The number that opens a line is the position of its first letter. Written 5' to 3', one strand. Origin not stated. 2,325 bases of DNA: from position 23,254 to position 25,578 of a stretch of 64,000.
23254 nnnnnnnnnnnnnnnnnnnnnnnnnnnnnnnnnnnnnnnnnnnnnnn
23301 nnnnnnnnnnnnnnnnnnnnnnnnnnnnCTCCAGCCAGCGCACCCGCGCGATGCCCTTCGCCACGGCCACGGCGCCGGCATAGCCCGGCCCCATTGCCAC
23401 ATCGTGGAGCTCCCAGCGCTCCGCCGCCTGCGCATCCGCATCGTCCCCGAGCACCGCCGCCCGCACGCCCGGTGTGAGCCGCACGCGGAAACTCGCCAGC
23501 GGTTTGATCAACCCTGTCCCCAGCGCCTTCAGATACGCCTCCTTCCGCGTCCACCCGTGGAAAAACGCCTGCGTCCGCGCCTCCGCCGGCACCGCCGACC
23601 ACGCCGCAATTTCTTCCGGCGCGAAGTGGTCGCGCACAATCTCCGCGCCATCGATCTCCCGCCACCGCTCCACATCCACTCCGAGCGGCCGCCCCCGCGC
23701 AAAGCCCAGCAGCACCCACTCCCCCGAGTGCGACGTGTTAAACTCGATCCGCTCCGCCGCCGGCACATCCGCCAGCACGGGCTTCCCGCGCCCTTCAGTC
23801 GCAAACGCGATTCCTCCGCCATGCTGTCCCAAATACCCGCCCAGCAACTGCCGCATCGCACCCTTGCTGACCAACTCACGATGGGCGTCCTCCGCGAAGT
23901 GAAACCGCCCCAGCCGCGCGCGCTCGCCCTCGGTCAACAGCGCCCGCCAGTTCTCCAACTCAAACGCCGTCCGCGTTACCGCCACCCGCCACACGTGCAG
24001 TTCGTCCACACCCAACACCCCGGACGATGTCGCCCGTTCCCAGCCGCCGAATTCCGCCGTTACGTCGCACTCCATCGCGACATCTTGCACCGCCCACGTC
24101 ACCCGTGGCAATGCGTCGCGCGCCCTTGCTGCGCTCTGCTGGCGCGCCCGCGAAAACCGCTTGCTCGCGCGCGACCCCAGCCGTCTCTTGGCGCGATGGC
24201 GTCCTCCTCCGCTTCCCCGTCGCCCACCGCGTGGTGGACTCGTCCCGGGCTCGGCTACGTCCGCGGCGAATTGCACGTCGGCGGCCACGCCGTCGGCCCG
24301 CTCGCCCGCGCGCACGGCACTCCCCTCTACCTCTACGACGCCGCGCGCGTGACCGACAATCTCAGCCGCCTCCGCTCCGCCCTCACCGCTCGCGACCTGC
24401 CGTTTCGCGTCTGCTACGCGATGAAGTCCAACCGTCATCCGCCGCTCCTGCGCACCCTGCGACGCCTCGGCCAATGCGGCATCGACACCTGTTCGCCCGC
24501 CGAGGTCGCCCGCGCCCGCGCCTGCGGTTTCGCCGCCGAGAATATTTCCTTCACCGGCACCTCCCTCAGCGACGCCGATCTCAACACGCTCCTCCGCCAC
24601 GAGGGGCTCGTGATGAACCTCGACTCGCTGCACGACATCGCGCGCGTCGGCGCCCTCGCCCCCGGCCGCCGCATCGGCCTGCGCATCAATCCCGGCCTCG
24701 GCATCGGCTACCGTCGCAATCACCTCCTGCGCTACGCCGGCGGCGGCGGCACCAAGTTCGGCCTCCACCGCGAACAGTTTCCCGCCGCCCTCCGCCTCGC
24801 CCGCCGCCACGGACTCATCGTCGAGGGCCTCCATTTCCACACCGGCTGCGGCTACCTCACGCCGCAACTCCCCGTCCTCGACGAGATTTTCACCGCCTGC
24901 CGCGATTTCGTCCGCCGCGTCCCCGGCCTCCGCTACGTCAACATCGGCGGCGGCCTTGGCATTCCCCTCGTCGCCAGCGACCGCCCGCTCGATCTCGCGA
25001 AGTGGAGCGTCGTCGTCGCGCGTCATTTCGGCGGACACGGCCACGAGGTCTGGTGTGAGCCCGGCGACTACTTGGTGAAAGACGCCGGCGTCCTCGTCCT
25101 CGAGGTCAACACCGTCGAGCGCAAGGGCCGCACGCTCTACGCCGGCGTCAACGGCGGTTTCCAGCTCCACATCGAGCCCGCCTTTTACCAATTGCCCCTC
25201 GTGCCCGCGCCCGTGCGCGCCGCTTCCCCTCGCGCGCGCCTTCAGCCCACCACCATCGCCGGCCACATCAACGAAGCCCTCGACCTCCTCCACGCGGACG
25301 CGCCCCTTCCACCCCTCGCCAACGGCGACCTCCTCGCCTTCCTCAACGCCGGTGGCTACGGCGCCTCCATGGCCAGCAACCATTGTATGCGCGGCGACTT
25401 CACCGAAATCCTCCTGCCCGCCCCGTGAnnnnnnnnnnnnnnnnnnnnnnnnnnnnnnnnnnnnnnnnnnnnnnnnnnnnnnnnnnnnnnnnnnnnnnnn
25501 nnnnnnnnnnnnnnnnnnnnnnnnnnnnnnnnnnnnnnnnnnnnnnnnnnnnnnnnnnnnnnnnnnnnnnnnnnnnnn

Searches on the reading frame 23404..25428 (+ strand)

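Call 12: search_protein_families(library=pfam, proteins=[window:23404-25428:+], max_evalue=0.0001)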
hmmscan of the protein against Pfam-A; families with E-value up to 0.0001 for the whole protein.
window:23404-25428:+ (674 aa): 2 families
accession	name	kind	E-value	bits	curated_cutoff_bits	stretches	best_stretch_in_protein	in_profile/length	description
PF02784.22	Orn_Arg_deC_N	-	2.4e-32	112.7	23.4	1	319-558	7-246/247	Pyridoxal-dependent decarboxylase, pyridoxal binding domain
PF00278.28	Orn_DAP_Arg_deC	-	4.6e-13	49.7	23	1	525-650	5-95/95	Pyridoxal-dependent decarboxylase, C-terminal sheet domain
